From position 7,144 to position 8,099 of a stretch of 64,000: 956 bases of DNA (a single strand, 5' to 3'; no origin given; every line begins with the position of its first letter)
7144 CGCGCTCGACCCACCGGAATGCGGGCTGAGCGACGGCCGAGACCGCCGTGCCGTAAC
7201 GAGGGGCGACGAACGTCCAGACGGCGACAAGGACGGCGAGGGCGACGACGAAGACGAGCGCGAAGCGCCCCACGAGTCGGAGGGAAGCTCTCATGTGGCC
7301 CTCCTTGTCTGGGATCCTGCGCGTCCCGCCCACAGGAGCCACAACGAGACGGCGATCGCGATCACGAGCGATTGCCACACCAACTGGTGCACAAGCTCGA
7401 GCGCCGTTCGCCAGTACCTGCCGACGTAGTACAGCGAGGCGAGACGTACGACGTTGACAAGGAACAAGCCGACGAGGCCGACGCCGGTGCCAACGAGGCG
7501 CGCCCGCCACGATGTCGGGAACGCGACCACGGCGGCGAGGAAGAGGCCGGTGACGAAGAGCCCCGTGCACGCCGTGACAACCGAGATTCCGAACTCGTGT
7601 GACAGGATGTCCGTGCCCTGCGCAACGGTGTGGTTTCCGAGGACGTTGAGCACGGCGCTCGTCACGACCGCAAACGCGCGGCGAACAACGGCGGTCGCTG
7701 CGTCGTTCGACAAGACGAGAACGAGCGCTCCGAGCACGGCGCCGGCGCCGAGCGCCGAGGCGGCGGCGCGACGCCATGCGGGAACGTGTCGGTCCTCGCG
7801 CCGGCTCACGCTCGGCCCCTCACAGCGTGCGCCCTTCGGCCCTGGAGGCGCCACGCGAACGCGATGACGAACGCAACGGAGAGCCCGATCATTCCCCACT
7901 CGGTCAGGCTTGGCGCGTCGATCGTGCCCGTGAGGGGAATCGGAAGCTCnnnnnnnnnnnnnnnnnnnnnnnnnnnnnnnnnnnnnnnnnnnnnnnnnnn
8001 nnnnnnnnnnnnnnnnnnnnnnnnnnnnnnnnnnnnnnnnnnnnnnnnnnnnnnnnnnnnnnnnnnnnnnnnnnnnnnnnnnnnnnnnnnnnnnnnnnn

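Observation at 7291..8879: IPTL-CTERM-type substrate translationally coupled to a minimal (~172 aa) exosortase-family enzyme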

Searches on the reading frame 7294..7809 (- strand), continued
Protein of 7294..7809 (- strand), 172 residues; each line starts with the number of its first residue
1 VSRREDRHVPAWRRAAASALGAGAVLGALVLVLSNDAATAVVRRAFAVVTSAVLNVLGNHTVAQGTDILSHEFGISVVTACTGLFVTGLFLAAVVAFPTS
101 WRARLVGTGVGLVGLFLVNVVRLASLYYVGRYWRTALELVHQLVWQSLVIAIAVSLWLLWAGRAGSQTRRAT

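Call 28: search_protein_families(library=ncbifam, proteins=[L019:4500-5885:+, L022:4713-5867:+, L027:4785-5915:+, L032:4766-5899:+, L011:4856-6001:+, L019:6410-7045:+, L022:6395-7030:+, L027:6453-7040:+, L032:6437-7009:+, L002:2227-2865:+], max_evalue=0.1)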
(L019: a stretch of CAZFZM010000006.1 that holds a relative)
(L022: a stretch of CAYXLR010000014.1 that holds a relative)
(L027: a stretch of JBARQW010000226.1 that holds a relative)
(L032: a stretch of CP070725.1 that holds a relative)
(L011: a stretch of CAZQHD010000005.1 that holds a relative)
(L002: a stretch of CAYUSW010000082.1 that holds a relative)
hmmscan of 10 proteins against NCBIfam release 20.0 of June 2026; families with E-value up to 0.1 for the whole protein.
L019:4500-5885:+ (462 aa): 4 families
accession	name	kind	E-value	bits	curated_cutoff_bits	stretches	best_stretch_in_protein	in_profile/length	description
TIGR04174.1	IPTL_CTERM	subfamily_domain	8e-09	35.6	20.5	1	432-458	2-27/27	IPTL-CTERM sorting domain-containing protein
NF033207.2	midcut_by_XrtH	subfamily_domain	5.6e-05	23.3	45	1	431-459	37-64/175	midcut-by-XrtH protein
TIGR01451.2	B_ant_repeat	repeat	0.0039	17.2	24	1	292-328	9-42/53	DUF11 type repeat protein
TIGR04226.1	RrgB_K2N_iso_D2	domain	0.077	13.9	30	0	278-378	4-115/123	isopeptide-forming domain-containing fimbrial protein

L022:4713-5867:+ (385 aa): 3 families
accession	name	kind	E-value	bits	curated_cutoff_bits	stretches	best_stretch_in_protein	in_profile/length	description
TIGR04174.1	IPTL_CTERM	subfamily_domain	7.3e-08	32.5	20.5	1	355-381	2-27/27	IPTL-CTERM sorting domain-containing protein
NF033207.2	midcut_by_XrtH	subfamily_domain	0.00012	22.2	45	1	352-382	35-64/175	midcut-by-XrtH protein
TIGR01451.2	B_ant_repeat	repeat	0.0012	18.8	24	1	215-254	9-45/53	DUF11 type repeat protein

L027:4785-5915:+ (377 aa): 4 families
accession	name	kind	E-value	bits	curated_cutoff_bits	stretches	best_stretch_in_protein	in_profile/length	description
NF033207.2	midcut_by_XrtH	subfamily_domain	1.8e-05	24.9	45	1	331-373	26-65/175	midcut-by-XrtH protein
TIGR04174.1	IPTL_CTERM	subfamily_domain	0.00045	20.4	20.5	1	346-371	2-27/27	IPTL-CTERM sorting domain-containing protein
TIGR01451.2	B_ant_repeat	repeat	0.0042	17.1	24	0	205-243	7-42/53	DUF11 type repeat protein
TIGR04226.1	RrgB_K2N_iso_D2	domain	0.033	15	30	0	194-280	5-85/123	isopeptide-forming domain-containing fimbrial protein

L032:4766-5899:+ (378 aa): 3 families
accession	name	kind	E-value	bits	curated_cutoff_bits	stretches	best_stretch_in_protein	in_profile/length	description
TIGR01451.2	B_ant_repeat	repeat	1.5e-06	28.1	24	1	198-238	10-49/53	DUF11 type repeat protein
TIGR04226.1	RrgB_K2N_iso_D2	domain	2.3e-05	25.2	30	1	183-289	4-120/123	isopeptide-forming domain-containing fimbrial protein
TIGR04174.1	IPTL_CTERM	subfamily_domain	0.0074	16.6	20.5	1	339-365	2-27/27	IPTL-CTERM sorting domain-containing protein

L011:4856-6001:+ (382 aa): 1 family
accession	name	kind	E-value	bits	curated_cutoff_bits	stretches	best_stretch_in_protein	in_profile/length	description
NF033207.2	midcut_by_XrtH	subfamily_domain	0.034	14.2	45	0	346-380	36-69/175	midcut-by-XrtH protein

L019:6410-7045:+ (212 aa): 0 families

L022:6395-7030:+ (212 aa): 0 families

L027:6453-7040:+ (196 aa): 1 family
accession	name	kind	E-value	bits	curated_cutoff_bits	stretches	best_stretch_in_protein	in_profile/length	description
NF041730.1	XrtH_assoc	equivalog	0.07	12.9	35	0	10-164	2-180/184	exosortase H-associated membrane protein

L032:6437-7009:+ (191 aa): 1 family
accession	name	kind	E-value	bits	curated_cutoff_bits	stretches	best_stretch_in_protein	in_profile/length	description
NF041730.1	XrtH_assoc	equivalog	0.00071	19.4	35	1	4-172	1-177/184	exosortase H-associated membrane protein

L002:2227-2865:+ (213 aa): 0 families

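Call 32: predict_structure(alignment_id=A1)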
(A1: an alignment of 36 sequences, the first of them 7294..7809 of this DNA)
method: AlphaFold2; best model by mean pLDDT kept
length: 172 residues; sequences in the alignment: 36
mean_pLDDT: 84.4   pTM: 0.75
mean pLDDT of the five models: 84.4, 81.3, 79.8, 75.5, 69.5
residues with pLDDT >= 90: 46; 70-90: 108; 50-70: 14; < 50: 4
segments of 3 or more residues with pLDDT < 50: 1-3
pLDDT, mean of each block of 10 residues (from residue 1): 56 83 87 86 89 90 87 74 86 87 90 92 89 88 89 93 75 52
secondary structure, 60 per line:
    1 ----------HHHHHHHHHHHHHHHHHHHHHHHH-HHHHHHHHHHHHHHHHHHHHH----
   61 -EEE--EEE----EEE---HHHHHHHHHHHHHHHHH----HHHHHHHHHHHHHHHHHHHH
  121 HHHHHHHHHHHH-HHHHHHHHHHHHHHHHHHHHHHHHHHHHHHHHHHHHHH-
elements in order: H11-34 H36-56 E62-64 E67-69 E74-76 H80-96 H101-132 H134-171

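Call 35: fold_search(model_id=the predicted structure, library=pdb)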
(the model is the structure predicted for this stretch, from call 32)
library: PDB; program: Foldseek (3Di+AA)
matches with E <= 10: 58; with E <= 0.001: 0
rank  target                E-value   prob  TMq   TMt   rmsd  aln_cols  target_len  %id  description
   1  5azd_B                5.3e-01  0.20  0.29  0.21  16.7       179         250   14  Crystal structure of thermophilic rhodopsin. (released 2016-04-27)
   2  5azd_C                6.7e-01  0.13  0.28  0.21  16.0       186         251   15  Crystal structure of thermophilic rhodopsin. (released 2016-04-27)
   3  5azd_A                1.1e+00  0.13  0.28  0.20  16.6       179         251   16  Crystal structure of thermophilic rhodopsin. (released 2016-04-27)
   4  5tj5_G                1.1e+00  0.12  0.26  0.28   9.3       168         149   11  Atomic model for the membrane-embedded motor of a eukaryotic V-ATPase (released 2016-10-26)
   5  5tj5_F                1.1e+00  0.12  0.26  0.28   9.3       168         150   11  Atomic model for the membrane-embedded motor of a eukaryotic V-ATPase (released 2016-10-26)
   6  5azd_D                1.1e+00  0.07  0.21  0.17  17.1       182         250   16  Crystal structure of thermophilic rhodopsin. (released 2016-04-27)
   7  2w6j_C                1.4e+00  0.11  0.21  0.08  18.2       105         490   12  Low resolution structures of bovine mitochondrial F1-ATPase during controlled dehydration: Hydration State 5. (released 2009-10-27)
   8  2ck3_C                1.5e+00  0.10  0.21  0.08  18.2       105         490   12  Azide inhibited bovine F1-ATPase (released 2006-05-08)
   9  8a1g_D                1.6e+00  0.03  0.16  0.15  26.4       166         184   11  Structure of the SNX1-SNX5 complex (released 2023-06-14)
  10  6xbw_o                2.2e+00  0.09  0.26  0.28   9.3       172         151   13  Cryo-EM structure of V-ATPase from bovine brain, state 1 (released 2020-08-19)
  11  2rai_A                2.2e+00  0.03  0.16  0.08  30.7       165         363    8  The PX-BAR membrane remodeling unit of Sorting Nexin 9 (released 2007-12-11)
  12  8a1g_C                2.6e+00  0.03  0.17  0.16  26.6       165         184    9  Structure of the SNX1-SNX5 complex (released 2023-06-14)
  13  4akv_A                2.6e+00  0.02  0.15  0.09  30.7       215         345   11  Crystal structure of human sorting nexin 33 (SNX33) (released 2012-08-01)
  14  6vq6_g                2.7e+00  0.12  0.31  0.34   8.3       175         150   12  Mammalian V-ATPase from rat brain - composite model of rotational state 1 bound to ADP and SidK (built from focused re (released 2020-03-18)
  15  2ddz_A                3.2e+00  0.54  0.22  0.21   1.5        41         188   12  Protein of Unknown Function from Pyrococcus horikoshi (released 2007-02-13)
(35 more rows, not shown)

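Call 37: search_protein_families(library=ncbifam, proteins=[P0112, P0117, P0120, P0108, P0086, L034:5848-6444:+, L035:5704-6453:+, L054:5737-6345:+, L038:5668-6363:+, L062:5686-6351:+], max_evalue=1e-10)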
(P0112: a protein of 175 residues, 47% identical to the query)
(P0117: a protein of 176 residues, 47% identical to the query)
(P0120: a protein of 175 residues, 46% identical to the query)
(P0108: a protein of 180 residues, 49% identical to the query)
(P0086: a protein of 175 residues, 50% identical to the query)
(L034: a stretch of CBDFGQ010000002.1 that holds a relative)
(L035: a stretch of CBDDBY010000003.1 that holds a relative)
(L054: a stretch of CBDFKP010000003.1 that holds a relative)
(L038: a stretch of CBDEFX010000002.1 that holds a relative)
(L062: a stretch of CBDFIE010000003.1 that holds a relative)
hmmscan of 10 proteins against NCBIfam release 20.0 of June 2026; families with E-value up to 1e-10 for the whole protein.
P0112 (175 aa): 5 families
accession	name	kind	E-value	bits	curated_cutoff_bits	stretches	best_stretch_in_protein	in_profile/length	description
NF046081.1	exosort_XrtX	exception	9.3e-20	71.2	170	1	41-171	32-166/168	exosortase X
TIGR04177.1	exosort_XrtH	exception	1.5e-19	70.6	86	1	38-164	24-152/158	exosortase H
TIGR04144.1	archaeo_VPXXXP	exception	3.6e-18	66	150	1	45-167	29-153/156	archaeosortase B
TIGR04300.1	exosort_XrtM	exception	1.6e-12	48.1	125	1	62-164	39-141/150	exosortase family protein XrtM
TIGR04178.1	exo_archaeo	signature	3.8e-11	43.1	23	1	79-163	2-93/97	exosortase/archaeosortase family protein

P0117 (176 aa): 4 families
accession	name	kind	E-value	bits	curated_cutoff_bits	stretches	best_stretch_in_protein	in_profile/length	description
TIGR04177.1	exosort_XrtH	exception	4.1e-21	75.6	86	1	39-165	26-154/158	exosortase H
NF046081.1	exosort_XrtX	exception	6.3e-16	58.7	170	1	32-165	24-161/168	exosortase X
TIGR04144.1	archaeo_VPXXXP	exception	2.4e-14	53.6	150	1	49-163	34-150/156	archaeosortase B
TIGR04178.1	exo_archaeo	signature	3.7e-12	46.4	23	1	78-164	2-93/97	exosortase/archaeosortase family protein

P0120 (175 aa): 5 families
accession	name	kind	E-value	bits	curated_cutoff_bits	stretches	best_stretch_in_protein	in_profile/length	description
TIGR04177.1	exosort_XrtH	exception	1.3e-21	77.3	86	1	26-163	15-152/158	exosortase H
TIGR04144.1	archaeo_VPXXXP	exception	2.6e-18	66.5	150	1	49-165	34-152/156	archaeosortase B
NF046081.1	exosort_XrtX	exception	1.6e-17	63.9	170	1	32-168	24-164/168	exosortase X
TIGR04300.1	exosort_XrtM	exception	6.6e-12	46.1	125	1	64-163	42-141/150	exosortase family protein XrtM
TIGR04178.1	exo_archaeo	signature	3.7e-11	43.2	23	1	78-162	2-93/97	exosortase/archaeosortase family protein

P0108 (180 aa): 6 families
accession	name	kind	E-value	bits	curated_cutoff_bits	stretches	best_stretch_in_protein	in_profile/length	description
TIGR04177.1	exosort_XrtH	exception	1.7e-22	80.1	86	1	29-165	16-152/158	exosortase H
TIGR04144.1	archaeo_VPXXXP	exception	3.7e-20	72.5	150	1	57-165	40-150/156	archaeosortase B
NF046081.1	exosort_XrtX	exception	1e-19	71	170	1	34-169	24-163/168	exosortase X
TIGR04300.1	exosort_XrtM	exception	1.1e-15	58.4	125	1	63-165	39-141/150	exosortase family protein XrtM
TIGR04178.1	exo_archaeo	signature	4.6e-14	52.5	23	1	80-165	2-94/97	exosortase/archaeosortase family protein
TIGR04128.1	exoso_Fjoh_1448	exception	6.2e-11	42.8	90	1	72-166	76-170/174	exosortase family protein XrtF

P0086 (175 aa): 6 families
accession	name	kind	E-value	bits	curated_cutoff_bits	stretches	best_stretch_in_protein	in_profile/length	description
TIGR04177.1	exosort_XrtH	exception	1.6e-22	80.2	86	1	28-167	17-156/158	exosortase H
NF046081.1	exosort_XrtX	exception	3.4e-20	72.6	170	1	32-168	24-164/168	exosortase X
TIGR04144.1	archaeo_VPXXXP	exception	1.3e-19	70.7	150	1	44-164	29-151/156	archaeosortase B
TIGR04300.1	exosort_XrtM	exception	1.5e-13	51.4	125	1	60-166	38-144/150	exosortase family protein XrtM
TIGR04124.1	archaeo_artE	exception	7.5e-12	45.6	95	1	49-162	35-147/153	archaeosortase family protein ArtE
TIGR04178.1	exo_archaeo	signature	4.2e-11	43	23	1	78-162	2-93/97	exosortase/archaeosortase family protein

L034:5848-6444:+ (199 aa): 6 families
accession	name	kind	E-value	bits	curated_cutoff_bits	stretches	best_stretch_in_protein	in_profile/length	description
TIGR04177.1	exosort_XrtH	exception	5.8e-25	88.1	86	1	55-192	14-154/158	exosortase H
TIGR04144.1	archaeo_VPXXXP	exception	1.2e-17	64.3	150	1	46-191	6-151/156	archaeosortase B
NF046081.1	exosort_XrtX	exception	1e-15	58.1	170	1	42-193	5-162/168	exosortase X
TIGR04178.1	exo_archaeo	signature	2.1e-13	50.4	23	1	105-190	2-94/97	exosortase/archaeosortase family protein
TIGR04128.1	exoso_Fjoh_1448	exception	6.5e-12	46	90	1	95-193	74-172/174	exosortase family protein XrtF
TIGR04300.1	exosort_XrtM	exception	6.2e-11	42.9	125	1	89-189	40-140/150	exosortase family protein XrtM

L035:5704-6453:+ (250 aa): 6 families
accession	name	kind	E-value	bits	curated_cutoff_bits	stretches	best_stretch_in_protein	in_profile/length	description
TIGR04177.1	exosort_XrtH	exception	1.3e-29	103.3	86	1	96-243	4-154/158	exosortase H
TIGR04144.1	archaeo_VPXXXP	exception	2.8e-18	66.4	150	1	94-242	3-151/156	archaeosortase B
NF046081.1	exosort_XrtX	exception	3.1e-16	59.7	170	1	98-244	11-162/168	exosortase X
TIGR04178.1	exo_archaeo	signature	1.3e-13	51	23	1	156-242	2-93/97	exosortase/archaeosortase family protein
TIGR04300.1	exosort_XrtM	exception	4.4e-13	49.9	125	1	146-240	46-140/150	exosortase family protein XrtM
TIGR04128.1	exoso_Fjoh_1448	exception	6.9e-12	45.9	90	1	147-244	75-172/174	exosortase family protein XrtF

L054:5737-6345:+ (203 aa): 6 families
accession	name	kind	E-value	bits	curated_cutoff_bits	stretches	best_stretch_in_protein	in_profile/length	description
TIGR04177.1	exosort_XrtH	exception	9.7e-21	74.4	86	1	69-196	25-154/158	exosortase H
TIGR04144.1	archaeo_VPXXXP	exception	1.3e-19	70.7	150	1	51-196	10-152/156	archaeosortase B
NF046081.1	exosort_XrtX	exception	2.8e-16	59.9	170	1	47-199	6-164/168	exosortase X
TIGR04128.1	exoso_Fjoh_1448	exception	1.1e-12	48.5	90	1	101-197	76-172/174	exosortase family protein XrtF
TIGR04178.1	exo_archaeo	signature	1.7e-11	44.3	23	1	108-194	1-94/97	exosortase/archaeosortase family protein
TIGR04300.1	exosort_XrtM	exception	6.4e-11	42.9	125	1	78-193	27-140/150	exosortase family protein XrtM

L038:5668-6363:+ (232 aa): 6 families
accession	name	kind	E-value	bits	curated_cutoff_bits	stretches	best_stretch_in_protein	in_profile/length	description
TIGR04177.1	exosort_XrtH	exception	5.6e-22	78.4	86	1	96-224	23-153/158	exosortase H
TIGR04144.1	archaeo_VPXXXP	exception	1e-17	64.5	150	1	101-225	26-152/156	archaeosortase B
TIGR04128.1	exoso_Fjoh_1448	exception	2.5e-17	63.6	90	1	91-227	28-173/174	exosortase family protein XrtF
NF046081.1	exosort_XrtX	exception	7.5e-17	61.7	170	1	102-229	34-165/168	exosortase X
TIGR04178.1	exo_archaeo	signature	1.2e-12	48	23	1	138-224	2-95/97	exosortase/archaeosortase family protein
TIGR04300.1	exosort_XrtM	exception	2e-12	47.8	125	1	125-223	43-141/150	exosortase family protein XrtM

L062:5686-6351:+ (222 aa): 6 families
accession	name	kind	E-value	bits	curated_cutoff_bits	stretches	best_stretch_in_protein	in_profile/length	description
TIGR04177.1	exosort_XrtH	exception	3.2e-24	85.7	86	1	83-213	20-152/158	exosortase H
TIGR04144.1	archaeo_VPXXXP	exception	2.3e-18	66.6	150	1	91-215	26-152/156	archaeosortase B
NF046081.1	exosort_XrtX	exception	1.5e-17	64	170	1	92-217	34-163/168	exosortase X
TIGR04128.1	exoso_Fjoh_1448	exception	4.9e-14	52.9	90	1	113-216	69-172/174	exosortase family protein XrtF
TIGR04300.1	exosort_XrtM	exception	1.5e-13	51.5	125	1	119-213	47-141/150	exosortase family protein XrtM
TIGR04178.1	exo_archaeo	signature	1.7e-13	50.6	23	1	127-212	1-93/97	exosortase/archaeosortase family protein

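Call 39: search_protein_families(library=ncbifam, proteins=[L034:6419-6955:+, L048:6326-6889:+, L036:6302-6952:+, L035:6395-6991:+, L063:6443-7021:+, L060:6287-6862:+, L038:6338-7114:+, L054:6320-6910:+], max_evalue=0.01)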
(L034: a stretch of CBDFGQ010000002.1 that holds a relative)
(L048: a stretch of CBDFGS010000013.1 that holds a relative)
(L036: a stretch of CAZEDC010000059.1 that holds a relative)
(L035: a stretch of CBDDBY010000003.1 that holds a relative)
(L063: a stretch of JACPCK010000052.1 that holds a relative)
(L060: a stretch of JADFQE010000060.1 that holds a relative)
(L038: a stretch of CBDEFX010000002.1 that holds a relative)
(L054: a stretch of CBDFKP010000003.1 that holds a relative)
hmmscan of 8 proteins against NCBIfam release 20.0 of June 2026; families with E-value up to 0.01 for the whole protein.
L034:6419-6955:+ (179 aa): 0 families

L048:6326-6889:+ (188 aa): 0 families

L036:6302-6952:+ (217 aa): 0 families

L035:6395-6991:+ (199 aa): 0 families

L063:6443-7021:+ (193 aa): 0 families

L060:6287-6862:+ (192 aa): 0 families

L038:6338-7114:+ (259 aa): 0 families

L054:6320-6910:+ (197 aa): 0 families

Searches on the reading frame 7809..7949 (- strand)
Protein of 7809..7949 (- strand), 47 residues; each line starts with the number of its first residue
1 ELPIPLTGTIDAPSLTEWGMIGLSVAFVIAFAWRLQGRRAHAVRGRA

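Call 31: find_homologous_proteins(query=A2, max_evalue=0.01)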
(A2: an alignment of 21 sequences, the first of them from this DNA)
Query A2 (21 sequences) (47 aa, profile of the alignment): 4 proteins with E <= 0.01 among 2981 candidates.
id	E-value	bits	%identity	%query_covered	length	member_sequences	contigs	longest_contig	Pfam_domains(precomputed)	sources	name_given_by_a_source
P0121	6.9e-17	78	53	85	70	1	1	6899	-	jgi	-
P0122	9.6e-9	52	50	60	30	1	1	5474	-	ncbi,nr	ncbi:IPTL-CTERM sorting domain-containing protein, partial [Candidatus Bipolaricaulota bacterium]|nr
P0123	1.8e-4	39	78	19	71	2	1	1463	PF18203.7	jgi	-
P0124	5.2e-4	37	33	77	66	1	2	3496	PF18203.7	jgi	jgi:hypothetical protein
